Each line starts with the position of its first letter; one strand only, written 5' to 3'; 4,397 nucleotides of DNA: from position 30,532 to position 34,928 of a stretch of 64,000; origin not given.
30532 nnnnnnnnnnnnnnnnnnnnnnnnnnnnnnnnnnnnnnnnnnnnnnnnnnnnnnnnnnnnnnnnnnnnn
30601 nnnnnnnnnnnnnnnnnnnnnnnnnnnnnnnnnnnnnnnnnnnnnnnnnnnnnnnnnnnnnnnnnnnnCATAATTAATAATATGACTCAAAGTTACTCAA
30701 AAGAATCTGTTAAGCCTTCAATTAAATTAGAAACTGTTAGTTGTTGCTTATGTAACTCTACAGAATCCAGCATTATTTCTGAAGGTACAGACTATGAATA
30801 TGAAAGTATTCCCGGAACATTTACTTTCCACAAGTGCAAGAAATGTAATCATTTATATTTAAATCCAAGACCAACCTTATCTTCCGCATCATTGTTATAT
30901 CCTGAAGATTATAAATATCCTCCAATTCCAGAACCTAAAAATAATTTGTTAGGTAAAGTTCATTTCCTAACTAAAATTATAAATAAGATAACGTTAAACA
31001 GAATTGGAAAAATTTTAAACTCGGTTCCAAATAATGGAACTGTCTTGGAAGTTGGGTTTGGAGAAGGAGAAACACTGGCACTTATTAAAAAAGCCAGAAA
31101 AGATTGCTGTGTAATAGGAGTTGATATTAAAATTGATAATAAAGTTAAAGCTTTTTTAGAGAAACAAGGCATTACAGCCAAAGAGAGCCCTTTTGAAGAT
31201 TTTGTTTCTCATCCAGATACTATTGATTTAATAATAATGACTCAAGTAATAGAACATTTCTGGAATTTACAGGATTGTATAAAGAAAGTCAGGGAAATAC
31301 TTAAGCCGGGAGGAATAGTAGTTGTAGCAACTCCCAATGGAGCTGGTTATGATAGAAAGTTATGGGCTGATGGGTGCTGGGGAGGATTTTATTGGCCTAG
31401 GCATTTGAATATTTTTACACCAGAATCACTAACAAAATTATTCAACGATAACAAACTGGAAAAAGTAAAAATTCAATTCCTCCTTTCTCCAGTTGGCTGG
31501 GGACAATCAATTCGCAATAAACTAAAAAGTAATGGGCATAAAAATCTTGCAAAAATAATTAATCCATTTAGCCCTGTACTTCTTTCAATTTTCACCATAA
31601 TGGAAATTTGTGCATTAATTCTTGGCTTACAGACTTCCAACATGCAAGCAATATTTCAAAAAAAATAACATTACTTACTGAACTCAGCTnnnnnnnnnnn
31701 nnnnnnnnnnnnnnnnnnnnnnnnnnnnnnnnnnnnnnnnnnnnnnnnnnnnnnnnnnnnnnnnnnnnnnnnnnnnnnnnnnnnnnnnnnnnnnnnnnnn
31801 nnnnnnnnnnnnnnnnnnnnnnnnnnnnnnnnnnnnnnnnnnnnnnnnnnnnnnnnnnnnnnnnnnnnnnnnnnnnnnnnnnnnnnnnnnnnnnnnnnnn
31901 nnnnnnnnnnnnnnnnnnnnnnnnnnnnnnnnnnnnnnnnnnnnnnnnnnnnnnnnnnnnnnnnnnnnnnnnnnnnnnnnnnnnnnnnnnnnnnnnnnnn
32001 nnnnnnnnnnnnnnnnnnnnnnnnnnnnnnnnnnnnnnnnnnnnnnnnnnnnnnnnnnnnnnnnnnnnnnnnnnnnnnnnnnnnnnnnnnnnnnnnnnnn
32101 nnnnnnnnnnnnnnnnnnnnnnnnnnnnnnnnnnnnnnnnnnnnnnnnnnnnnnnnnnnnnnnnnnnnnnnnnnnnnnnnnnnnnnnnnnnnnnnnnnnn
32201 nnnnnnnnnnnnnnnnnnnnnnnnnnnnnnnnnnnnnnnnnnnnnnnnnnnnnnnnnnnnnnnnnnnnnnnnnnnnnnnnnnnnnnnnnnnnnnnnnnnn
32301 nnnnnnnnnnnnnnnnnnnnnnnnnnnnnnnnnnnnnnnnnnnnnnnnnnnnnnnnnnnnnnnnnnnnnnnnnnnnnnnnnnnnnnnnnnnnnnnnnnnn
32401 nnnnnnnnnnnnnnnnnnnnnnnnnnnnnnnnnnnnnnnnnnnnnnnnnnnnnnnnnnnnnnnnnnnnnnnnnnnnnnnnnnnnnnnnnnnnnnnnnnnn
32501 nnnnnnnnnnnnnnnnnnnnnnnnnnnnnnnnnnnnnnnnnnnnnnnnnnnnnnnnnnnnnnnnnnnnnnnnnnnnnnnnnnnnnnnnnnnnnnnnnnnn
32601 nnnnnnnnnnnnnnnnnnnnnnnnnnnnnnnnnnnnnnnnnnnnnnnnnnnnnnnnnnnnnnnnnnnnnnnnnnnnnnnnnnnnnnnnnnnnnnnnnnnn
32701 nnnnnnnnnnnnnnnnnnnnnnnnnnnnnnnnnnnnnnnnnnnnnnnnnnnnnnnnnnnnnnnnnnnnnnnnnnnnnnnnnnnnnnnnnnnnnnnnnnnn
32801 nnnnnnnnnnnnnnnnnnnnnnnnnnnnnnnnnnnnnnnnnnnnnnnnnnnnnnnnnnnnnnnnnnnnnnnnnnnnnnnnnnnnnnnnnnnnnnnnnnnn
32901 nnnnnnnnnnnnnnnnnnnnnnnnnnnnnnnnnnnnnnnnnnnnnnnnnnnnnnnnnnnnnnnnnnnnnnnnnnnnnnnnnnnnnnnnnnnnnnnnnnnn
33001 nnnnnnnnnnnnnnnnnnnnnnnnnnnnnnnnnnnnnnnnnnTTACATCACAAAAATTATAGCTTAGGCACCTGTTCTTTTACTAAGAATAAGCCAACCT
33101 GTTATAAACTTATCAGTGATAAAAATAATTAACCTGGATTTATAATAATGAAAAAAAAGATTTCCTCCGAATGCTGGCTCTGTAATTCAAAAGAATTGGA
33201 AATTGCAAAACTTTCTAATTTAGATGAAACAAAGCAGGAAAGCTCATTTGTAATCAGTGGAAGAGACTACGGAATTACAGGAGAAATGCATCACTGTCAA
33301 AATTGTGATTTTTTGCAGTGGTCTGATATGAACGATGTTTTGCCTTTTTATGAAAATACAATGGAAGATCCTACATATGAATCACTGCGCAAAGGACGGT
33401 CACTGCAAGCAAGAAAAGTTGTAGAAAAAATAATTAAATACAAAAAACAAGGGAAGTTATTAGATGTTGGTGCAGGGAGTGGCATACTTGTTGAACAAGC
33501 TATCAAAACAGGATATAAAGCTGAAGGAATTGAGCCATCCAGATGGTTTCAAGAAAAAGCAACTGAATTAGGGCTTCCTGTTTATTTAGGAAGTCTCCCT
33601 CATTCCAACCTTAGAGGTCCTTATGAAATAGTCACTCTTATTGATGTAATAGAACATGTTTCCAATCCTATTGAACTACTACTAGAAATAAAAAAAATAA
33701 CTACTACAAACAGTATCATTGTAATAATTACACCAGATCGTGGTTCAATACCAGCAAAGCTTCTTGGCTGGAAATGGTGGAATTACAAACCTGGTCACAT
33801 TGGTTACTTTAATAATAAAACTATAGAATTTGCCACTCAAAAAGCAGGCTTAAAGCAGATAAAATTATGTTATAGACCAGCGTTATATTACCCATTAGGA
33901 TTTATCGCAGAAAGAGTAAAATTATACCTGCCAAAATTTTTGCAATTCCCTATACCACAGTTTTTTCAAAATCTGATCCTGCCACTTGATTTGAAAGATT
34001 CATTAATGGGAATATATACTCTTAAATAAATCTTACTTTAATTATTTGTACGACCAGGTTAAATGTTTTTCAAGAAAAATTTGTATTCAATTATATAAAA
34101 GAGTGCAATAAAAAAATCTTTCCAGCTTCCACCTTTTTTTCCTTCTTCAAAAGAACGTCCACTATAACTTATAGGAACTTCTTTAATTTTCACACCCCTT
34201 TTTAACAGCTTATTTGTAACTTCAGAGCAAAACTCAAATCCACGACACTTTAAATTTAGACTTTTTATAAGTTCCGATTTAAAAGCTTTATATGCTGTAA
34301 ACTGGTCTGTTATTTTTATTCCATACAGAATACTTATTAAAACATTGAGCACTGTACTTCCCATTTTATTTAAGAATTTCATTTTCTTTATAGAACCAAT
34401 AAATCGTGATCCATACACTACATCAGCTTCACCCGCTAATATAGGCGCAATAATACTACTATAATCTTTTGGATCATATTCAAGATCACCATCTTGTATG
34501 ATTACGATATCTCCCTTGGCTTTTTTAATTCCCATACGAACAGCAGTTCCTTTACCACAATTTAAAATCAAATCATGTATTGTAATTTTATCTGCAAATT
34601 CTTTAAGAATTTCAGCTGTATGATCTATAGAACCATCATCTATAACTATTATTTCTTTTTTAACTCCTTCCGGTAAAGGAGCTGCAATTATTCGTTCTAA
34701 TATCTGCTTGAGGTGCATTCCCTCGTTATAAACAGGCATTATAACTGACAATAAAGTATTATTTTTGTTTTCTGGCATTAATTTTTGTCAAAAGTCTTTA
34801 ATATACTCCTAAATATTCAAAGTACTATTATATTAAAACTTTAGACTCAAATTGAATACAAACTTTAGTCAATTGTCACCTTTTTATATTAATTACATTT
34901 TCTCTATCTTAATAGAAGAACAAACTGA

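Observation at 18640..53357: ~35 kb island built almost entirely from polyprenyl-phosphate GT2 / GT-C modules plus FG-GAP propellers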

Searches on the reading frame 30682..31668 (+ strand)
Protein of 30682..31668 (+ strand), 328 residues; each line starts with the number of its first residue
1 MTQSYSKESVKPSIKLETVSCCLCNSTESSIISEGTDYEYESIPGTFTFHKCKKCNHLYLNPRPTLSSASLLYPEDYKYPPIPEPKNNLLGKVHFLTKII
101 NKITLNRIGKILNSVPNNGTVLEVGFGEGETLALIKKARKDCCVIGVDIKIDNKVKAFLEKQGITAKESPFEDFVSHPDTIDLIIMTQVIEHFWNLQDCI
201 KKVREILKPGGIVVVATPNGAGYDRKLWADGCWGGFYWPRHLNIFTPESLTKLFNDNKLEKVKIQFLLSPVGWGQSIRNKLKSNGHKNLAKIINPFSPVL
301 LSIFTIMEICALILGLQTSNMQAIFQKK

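Call 3: search_protein_families(library=pfam, proteins=[window:30682-31668:+], max_evalue=0.01)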
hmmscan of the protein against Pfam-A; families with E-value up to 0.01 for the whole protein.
window:30682-31668:+ (328 aa): 8 families
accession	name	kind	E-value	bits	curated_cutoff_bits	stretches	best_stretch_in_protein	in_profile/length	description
PF13489.12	Methyltransf_23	-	2.1e-18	67.1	27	1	116-262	21-162/164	Methyltransferase domain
PF08241.18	Methyltransf_11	-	1.1e-10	42.4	21.2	1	122-215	1-95/95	Methyltransferase domain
PF13847.12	Methyltransf_31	-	1.1e-10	41.8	27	1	118-219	4-113/145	Methyltransferase domain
PF13649.12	Methyltransf_25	-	5.3e-10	40.3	27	1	121-211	1-97/97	Methyltransferase domain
PF08242.18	Methyltransf_12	-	2.5e-09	38.2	30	1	122-213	1-98/98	Methyltransferase domain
PF07021.18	MetW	-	2.6e-05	24.4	21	1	110-220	6-112/193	Methionine biosynthesis protein MetW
PF02390.23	Methyltransf_4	-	0.00016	21.6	24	0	120-152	4-36/173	Putative methyltransferase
PF02353.26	CMAS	-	0.0028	17.4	27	1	119-217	64-166/273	Mycolic acid cyclopropane synthetase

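Call 71: search_protein_families(library=ncbifam, proteins=[window:30682-31668:+], max_evalue=0.00001)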
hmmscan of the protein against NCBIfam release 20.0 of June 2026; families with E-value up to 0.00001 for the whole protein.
window:30682-31668:+ (328 aa): 3 families
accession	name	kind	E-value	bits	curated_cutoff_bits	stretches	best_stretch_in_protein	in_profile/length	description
TIGR01983.1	UbiG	equivalog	6.6e-09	35.4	102.95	1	101-219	26-155/228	bifunctional 2-polyprenyl-6-hydroxyphenol methylase/3-demethylubiquinol 3-O-methyltransferase UbiG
TIGR02081.1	metW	equivalog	6.9e-08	32.3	189.5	1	110-221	6-113/194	methionine biosynthesis protein MetW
NF045667.1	MTase_DVU1556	equivalog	5.6e-06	25.9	155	1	114-215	19-119/213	DVU_1556 family methyltransferase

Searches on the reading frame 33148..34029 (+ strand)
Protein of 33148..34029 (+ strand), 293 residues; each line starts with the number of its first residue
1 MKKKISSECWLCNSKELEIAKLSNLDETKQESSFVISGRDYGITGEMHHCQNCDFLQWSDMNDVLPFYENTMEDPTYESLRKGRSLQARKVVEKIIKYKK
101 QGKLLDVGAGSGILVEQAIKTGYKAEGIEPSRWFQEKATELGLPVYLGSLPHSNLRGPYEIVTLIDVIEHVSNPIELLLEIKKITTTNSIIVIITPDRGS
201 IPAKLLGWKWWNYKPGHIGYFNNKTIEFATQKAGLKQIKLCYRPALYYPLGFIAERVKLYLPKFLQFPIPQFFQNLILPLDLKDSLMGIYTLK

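Call 4: search_protein_families(library=pfam, proteins=[window:33148-34029:+], max_evalue=0.01)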
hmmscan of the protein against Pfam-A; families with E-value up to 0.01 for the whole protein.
window:33148-34029:+ (293 aa): 4 families
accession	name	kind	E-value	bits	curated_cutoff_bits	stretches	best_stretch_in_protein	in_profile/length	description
PF13489.12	Methyltransf_23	-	9.1e-20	71.5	27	1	85-238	6-162/164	Methyltransferase domain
PF08241.18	Methyltransf_11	-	9.5e-05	23.4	21.2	1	105-193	1-95/95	Methyltransferase domain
PF13847.12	Methyltransf_31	-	0.00023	21.3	27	0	157-198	73-115/145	Methyltransferase domain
PF08242.18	Methyltransf_12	-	0.0027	18.8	30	0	105-188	1-95/98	Methyltransferase domain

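Call 71: search_protein_families(library=ncbifam, proteins=[window:33148-34029:+], max_evalue=0.00001)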
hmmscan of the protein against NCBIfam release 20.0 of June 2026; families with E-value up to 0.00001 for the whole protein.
window:33148-34029:+ (293 aa): 1 family
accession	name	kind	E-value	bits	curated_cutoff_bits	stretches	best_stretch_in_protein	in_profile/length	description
TIGR01983.1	UbiG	equivalog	1.2e-08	34.6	102.95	1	97-198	46-156/228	bifunctional 2-polyprenyl-6-hydroxyphenol methylase/3-demethylubiquinol 3-O-methyltransferase UbiG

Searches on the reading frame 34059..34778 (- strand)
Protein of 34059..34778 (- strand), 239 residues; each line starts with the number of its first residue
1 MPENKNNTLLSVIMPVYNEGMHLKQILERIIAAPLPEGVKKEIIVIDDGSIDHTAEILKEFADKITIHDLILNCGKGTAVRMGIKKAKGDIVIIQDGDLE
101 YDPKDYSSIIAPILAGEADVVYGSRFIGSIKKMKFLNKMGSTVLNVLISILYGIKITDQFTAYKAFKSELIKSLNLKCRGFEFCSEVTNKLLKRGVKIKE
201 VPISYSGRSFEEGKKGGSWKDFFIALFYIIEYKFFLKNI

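Call 4: search_protein_families(library=pfam, proteins=[window:34059-34778:-], max_evalue=0.01)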
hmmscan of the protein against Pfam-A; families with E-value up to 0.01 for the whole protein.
window:34059-34778:- (239 aa): 4 families
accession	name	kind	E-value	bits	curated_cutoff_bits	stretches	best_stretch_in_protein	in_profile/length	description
PF00535.33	Glycos_transf_2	-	8.5e-29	101.1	23.3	1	11-171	1-164/168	Glycosyl transferase family 2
PF10111.15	Glyco_tranf_2_2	-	0.00024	21.1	27.3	1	11-99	1-92/276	Glycosyltransferase like family 2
PF13641.12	Glyco_tranf_2_3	-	0.00092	19.7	27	1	10-98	3-96/230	Glycosyltransferase like family 2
PF14287.11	DUF4368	-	0.0064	17.1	25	0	54-69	29-44/67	Domain of unknown function (DUF4368)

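Call 8: search_protein_families(library=ncbifam, proteins=[window:34059-34778:-], max_evalue=0.01)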
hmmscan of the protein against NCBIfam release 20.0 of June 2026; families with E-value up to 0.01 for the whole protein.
window:34059-34778:- (239 aa): 21 families
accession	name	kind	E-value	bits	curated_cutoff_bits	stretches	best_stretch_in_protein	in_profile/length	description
TIGR04182.1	glyco_TIGR04182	equivalog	7.9e-37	127.2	325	1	11-211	3-196/293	S-layer glycoprotein N-glycosyltransferase AglJ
NF007986.1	PRK10714.1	equivalog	4.1e-21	75.3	529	1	10-214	8-209/316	undecaprenyl-phosphate 4-deoxy-4-formamido-L-arabinose transferase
NF041391.1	DPhHxTase_Halo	equivalog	2.7e-20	72.3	375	1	14-210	1-188/213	dolichyl-phosphate hexose transferase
NF058614.1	PPMAGASynPpgS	equivalog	6.9e-17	61.6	370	1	12-204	4-195/226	polyprenyl-phospho-N-acetylgalactosaminyl synthase PpgS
TIGR03937.1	PgaC_IcaA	equivalog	4.5e-16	58.8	422.3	1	3-107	40-144/407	poly-beta-1,6-N-acetyl-D-glucosamine synthase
NF007482.0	PRK10073.1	equivalog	1.1e-15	57.4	423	1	6-120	4-117/334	glycosyltransferase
NF047588.1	GlcsyltransPgfSStrep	equivalog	9.3e-15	54.6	500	1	10-174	3-167/308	glycosyltransferase PgfS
TIGR04283.1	glyco_like_mftF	equivalog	9.3e-14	51.5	182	1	10-159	1-139/221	TIGR04283 family arsenosugar biosynthesis glycosyltransferase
NF041875.1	EPS_EpsD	equivalog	1.6e-12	47.5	370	1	10-121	1-112/325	exopolysaccharide biosynthesis glycosyltransferase EpsD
NF010496.0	PRK13915.1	equivalog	1.8e-12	47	262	1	3-117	26-146/307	glucosyl-3-phosphoglycerate synthase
NF038302.1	EPS_HpsE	equivalog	2.1e-09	36.8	300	1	10-98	3-96/307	hormogonium polysaccharide biosynthesis glycosyltransferase HpsE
NF047683.1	TeichurnBiosyTuaG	equivalog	6.4e-08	32.5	400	1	5-104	3-102/252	teichuronic acid biosynthesis protein TuaG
TIGR03965.1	mycofact_glyco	equivalog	6.6e-07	28.5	280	1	9-111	75-177/467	mycofactocin biosynthesis glycosyltransferase MftF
NF038299.1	EPS_HpsN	equivalog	6.6e-06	25.3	425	1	9-112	2-104/317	hormogonium polysaccharide biosynthesis glycosyltransferase HpsN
NF053739.1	GlytfEpsEBac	equivalog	6.9e-06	25.2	450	1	10-98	3-92/265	glycosyltransferase EpsE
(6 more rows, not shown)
